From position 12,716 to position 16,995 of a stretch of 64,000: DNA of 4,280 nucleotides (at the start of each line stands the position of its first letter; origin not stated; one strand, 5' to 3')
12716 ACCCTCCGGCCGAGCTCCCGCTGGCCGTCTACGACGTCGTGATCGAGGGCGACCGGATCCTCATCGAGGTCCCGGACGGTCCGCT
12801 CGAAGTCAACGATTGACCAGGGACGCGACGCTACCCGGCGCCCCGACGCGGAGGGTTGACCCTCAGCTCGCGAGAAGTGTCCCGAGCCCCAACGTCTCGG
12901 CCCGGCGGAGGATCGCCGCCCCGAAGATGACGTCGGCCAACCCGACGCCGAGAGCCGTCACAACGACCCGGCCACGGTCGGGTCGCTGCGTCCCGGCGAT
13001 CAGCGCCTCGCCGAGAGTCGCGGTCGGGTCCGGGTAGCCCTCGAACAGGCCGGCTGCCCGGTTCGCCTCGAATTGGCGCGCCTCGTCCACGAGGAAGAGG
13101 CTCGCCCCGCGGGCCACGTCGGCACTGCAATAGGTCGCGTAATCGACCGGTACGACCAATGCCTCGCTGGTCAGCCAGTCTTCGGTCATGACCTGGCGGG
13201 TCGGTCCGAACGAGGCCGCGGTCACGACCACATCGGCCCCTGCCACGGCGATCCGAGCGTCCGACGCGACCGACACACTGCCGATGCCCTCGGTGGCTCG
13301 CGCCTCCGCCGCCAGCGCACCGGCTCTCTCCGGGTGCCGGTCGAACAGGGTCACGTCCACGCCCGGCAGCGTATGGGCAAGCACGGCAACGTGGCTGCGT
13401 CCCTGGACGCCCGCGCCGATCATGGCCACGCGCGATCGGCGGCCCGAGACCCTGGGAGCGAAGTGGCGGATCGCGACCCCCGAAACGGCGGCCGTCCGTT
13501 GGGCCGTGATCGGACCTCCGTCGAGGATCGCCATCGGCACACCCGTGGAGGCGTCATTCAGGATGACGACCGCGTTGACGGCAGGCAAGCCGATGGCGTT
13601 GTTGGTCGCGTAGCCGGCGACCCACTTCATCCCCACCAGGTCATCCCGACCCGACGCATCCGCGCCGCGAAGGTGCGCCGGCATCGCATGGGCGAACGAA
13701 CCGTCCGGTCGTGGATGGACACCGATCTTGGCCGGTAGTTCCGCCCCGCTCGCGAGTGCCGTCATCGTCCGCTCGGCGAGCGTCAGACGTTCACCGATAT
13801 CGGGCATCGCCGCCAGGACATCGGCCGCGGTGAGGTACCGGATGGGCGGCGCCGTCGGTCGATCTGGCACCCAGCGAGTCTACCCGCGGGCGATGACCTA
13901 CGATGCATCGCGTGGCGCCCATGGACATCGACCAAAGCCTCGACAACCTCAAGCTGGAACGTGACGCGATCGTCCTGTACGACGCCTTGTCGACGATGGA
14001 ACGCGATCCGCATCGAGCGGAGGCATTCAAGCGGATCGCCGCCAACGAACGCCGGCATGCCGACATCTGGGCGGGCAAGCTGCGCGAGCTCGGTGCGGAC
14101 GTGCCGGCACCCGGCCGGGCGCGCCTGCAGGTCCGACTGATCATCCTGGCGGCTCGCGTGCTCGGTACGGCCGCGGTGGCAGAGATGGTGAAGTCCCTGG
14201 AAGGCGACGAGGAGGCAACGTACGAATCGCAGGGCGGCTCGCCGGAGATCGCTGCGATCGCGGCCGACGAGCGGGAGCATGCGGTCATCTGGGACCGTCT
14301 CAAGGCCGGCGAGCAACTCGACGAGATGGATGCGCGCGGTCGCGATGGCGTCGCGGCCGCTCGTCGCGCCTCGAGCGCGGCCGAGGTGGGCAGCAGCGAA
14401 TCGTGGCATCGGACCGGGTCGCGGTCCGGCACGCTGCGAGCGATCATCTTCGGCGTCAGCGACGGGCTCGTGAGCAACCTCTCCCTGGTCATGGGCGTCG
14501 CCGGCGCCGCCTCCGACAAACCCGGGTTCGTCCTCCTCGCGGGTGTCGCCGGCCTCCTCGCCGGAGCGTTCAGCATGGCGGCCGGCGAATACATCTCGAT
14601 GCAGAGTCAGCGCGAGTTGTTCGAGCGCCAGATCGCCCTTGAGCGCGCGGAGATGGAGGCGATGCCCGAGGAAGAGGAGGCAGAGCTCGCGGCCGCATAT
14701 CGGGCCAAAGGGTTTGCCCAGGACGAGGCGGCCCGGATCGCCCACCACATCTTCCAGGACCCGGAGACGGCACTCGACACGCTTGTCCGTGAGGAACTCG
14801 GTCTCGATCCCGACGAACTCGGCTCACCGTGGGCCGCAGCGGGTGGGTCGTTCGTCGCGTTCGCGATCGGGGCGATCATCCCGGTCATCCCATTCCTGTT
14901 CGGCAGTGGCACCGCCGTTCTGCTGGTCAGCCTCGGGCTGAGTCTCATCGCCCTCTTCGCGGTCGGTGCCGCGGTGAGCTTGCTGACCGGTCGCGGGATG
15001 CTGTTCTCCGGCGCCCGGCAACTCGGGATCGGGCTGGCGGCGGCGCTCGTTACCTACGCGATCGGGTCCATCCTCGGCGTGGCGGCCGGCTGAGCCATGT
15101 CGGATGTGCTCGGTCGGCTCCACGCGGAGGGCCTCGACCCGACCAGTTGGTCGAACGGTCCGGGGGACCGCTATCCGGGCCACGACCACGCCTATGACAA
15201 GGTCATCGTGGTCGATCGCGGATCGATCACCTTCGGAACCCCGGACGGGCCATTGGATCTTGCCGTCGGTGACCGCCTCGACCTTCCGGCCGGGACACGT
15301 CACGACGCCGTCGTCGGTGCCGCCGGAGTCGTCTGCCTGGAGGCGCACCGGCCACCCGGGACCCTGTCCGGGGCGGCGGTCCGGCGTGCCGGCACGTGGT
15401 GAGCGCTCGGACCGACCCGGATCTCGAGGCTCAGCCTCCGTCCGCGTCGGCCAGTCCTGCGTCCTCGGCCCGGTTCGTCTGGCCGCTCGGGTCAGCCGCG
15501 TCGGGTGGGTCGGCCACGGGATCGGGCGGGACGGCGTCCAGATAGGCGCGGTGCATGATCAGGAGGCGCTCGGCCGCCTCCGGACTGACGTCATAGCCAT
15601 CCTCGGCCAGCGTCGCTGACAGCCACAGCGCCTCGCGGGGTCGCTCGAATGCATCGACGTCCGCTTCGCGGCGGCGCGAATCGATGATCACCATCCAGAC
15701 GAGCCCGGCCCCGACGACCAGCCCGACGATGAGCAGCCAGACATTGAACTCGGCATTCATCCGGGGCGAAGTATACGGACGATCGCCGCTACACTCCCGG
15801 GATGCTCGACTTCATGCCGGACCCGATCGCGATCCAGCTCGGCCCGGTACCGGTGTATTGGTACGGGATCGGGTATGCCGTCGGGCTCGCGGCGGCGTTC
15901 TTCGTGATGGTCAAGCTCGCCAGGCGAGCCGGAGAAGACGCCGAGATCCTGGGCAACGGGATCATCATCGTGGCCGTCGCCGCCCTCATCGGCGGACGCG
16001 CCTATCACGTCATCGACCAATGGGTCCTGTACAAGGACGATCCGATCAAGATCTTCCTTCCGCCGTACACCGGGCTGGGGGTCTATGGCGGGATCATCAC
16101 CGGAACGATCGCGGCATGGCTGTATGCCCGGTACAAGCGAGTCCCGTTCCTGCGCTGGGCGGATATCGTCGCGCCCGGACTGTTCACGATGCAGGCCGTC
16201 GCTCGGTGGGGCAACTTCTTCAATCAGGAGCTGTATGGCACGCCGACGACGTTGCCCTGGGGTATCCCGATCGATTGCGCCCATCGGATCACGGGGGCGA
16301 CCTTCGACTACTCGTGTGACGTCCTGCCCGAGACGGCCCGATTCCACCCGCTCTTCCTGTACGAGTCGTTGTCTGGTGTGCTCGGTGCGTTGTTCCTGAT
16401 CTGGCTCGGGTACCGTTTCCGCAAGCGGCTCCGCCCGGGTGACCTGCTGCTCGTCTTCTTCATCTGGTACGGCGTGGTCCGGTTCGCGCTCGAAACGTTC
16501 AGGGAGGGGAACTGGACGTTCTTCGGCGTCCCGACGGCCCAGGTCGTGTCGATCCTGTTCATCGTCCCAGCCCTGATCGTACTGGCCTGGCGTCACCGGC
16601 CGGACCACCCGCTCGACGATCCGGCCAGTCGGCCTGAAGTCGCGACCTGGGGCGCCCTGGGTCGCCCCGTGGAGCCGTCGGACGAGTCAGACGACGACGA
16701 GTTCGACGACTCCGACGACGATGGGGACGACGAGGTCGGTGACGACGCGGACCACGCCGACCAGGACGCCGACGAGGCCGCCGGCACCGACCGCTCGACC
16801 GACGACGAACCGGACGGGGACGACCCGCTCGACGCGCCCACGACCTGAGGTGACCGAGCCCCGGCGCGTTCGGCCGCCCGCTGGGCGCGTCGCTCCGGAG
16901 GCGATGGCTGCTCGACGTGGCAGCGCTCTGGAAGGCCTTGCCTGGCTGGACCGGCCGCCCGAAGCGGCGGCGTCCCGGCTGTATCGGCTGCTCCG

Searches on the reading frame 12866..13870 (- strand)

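Call 9: search_protein_families(library=pfam, proteins=[window:12866-13870:-])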
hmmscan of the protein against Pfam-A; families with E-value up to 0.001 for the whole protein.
window:12866-13870:- (335 aa): 3 families
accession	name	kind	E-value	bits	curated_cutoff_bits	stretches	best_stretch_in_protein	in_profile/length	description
PF02423.21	OCD_Mu_crystall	-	3.6e-36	125.2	24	1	36-240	25-222/314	Ornithine cyclodeaminase/mu-crystallin family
PF13460.12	NAD_binding_10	-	8.2e-06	26.2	27.2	1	154-226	4-75/184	NAD(P)H-binding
PF01488.26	Shikimate_DH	-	0.00075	20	24.3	0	145-220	12-84/138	Shikimate / quinate 5-dehydrogenase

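Call 10: search_protein_families(library=ncbifam, proteins=[window:12866-13870:-])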
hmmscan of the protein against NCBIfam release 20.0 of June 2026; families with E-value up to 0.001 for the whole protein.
window:12866-13870:- (335 aa): 18 families
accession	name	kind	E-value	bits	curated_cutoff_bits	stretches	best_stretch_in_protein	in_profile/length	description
TIGR03944.1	dehyd_SbnB_fam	equivalog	6.4e-39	133.9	326.9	1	62-333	56-324/327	2,3-diaminopropionate biosynthesis protein SbnB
NF005603.0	PRK07340.1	equivalog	2.7e-26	92.6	266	1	35-243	29-219/307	delta(1)-pyrroline-2-carboxylate reductase family protein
TIGR02371.1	ala_DH_arch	equivalog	9.5e-24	84.1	409.15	1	28-234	19-213/325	alanine dehydrogenase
NF006379.0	PRK08618.1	equivalog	5.4e-23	81.8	417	1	74-220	59-201/326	ornithine cyclodeaminase family protein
NF006141.0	PRK08291.1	equivalog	5.1e-22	78.3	408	1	78-266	67-254/330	cyclodeaminase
NF045512.1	PyrPipCarbRedLhpI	equivalog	7e-21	74.7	400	1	76-254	57-225/298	bifunctional Delta(1)-pyrroline-2-carboxylate/Delta(1)-piperideine-2-carboxylate reductase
TIGR02992.1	ectoine_eutC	equivalog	1.1e-20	74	471.65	1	79-240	65-221/326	ectoine utilization protein EutC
NF004848.0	PRK06199.1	subfamily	1.2e-20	74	362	1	55-239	74-255/379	tyramine oxidase subunit B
NF004793.0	PRK06141.1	equivalog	1.2e-19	70.5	322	1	75-234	58-210/314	bifunctional Delta(1)-pyrroline-2-carboxylate/Delta(1)-piperideine-2-carboxylate reductase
NF005762.1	PRK07589.1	equivalog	1.4e-16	60.4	350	1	78-234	64-215/334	ornithine cyclodeaminase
NF005296.0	PRK06823.1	equivalog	5.6e-13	48.5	438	1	76-226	61-204/315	ornithine cyclodeaminase family protein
NF045643.1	ImmsucRedBhcD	equivalog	2.1e-12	47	500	1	78-248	63-225/321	iminosuccinate reductase BhcD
NF001319.0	PRK00258.3-3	equivalog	2.5e-08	33.3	252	1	117-244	96-220/279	shikimate dehydrogenase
NF009451.0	PRK12809.1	equivalog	7.6e-05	21.2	1154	1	139-187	304-350/639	formate-dependent uric acid utilization protein YgfT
NF009408.0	PRK12769.1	equivalog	0.00012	20.4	1003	1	142-187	324-367/659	formate-dependent uric acid utilization protein AegA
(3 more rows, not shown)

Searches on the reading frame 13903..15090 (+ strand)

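Call 9: search_protein_families(library=pfam, proteins=[window:13903-15090:+])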
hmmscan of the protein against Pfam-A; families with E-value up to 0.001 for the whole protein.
window:13903-15090:+ (396 aa): 1 family
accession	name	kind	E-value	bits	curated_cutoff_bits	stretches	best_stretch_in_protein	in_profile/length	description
PF01988.24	VIT1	-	5e-68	229.5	28.1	1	178-389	1-214/214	VIT family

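Call 10: search_protein_families(library=ncbifam, proteins=[window:13903-15090:+])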
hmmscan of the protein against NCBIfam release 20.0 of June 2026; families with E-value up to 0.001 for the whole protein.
window:13903-15090:+ (396 aa): 1 family
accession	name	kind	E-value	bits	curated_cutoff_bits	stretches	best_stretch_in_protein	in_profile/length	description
TIGR00267.1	TIGR00267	hypoth_equivalog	1.1e-07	31.7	156.95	1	321-388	100-167/171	TIGR00267 family protein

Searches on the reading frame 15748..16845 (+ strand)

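Call 19: search_protein_families(library=pfam, proteins=[window:15748-16845:+], max_evalue=0.00001)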
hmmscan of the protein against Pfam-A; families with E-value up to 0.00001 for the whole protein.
window:15748-16845:+ (366 aa): 1 family
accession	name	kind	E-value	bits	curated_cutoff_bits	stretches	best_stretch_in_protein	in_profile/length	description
PF01790.23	LGT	-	6e-62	209.5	24.9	1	26-281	1-240/240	Prolipoprotein diacylglyceryl transferase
